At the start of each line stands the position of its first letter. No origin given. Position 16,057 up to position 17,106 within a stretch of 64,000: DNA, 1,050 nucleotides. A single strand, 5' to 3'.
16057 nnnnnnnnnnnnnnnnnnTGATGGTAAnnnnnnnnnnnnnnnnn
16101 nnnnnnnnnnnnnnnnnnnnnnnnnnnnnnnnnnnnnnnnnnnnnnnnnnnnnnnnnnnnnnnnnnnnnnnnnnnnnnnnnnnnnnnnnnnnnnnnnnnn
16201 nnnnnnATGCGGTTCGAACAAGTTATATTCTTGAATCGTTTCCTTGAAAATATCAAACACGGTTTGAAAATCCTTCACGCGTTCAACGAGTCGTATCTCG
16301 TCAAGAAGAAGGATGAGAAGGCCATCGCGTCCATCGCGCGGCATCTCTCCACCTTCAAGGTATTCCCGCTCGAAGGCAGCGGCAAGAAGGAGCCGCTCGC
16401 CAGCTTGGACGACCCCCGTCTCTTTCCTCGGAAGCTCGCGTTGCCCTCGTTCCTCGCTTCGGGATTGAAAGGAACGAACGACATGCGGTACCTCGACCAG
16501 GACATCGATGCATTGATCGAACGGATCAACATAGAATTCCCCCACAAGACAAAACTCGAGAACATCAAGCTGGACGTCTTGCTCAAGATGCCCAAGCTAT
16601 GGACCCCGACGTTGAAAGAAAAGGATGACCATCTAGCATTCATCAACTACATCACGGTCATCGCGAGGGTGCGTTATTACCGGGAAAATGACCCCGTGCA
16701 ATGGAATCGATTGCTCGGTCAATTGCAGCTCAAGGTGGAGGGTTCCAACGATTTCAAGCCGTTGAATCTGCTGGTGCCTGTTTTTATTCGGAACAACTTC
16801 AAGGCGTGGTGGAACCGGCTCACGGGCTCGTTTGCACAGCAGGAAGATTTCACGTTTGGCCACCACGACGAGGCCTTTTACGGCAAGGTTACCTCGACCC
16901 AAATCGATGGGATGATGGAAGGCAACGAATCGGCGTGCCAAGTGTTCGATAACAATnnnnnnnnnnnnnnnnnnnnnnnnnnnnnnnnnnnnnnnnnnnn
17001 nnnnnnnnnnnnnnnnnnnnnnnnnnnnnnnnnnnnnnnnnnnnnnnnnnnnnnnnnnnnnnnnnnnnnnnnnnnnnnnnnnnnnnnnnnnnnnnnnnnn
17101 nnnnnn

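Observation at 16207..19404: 1066-aa domain-less helical orphan protein with A/T-shifted codon usage and a Pro-rich tail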

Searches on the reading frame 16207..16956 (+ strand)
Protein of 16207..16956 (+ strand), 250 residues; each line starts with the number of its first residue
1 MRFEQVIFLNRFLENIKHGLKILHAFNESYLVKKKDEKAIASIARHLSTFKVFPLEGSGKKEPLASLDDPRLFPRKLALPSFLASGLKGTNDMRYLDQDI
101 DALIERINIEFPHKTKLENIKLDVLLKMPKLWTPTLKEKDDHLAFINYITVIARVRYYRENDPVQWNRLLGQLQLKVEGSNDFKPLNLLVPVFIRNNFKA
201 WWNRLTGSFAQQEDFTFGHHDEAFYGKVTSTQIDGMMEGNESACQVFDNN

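Call 48: search_protein_families(library=pfam, proteins=[window:16207-16956:+], max_evalue=10)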
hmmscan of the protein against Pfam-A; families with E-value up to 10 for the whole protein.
window:16207-16956:+ (250 aa): 2 families
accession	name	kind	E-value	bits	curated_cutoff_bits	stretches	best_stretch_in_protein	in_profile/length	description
PF06769.20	YoeB_toxin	-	0.045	14.2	27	1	26-66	6-46/80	YoeB-like toxin of bacterial type II toxin-antitoxin system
PF08013.17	GatZ_KbaZ-like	-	0.29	10.2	26.7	1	105-171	300-368/420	D-tagatose-1,6-bisphosphate aldolase subunit GatZ/KbaZ-like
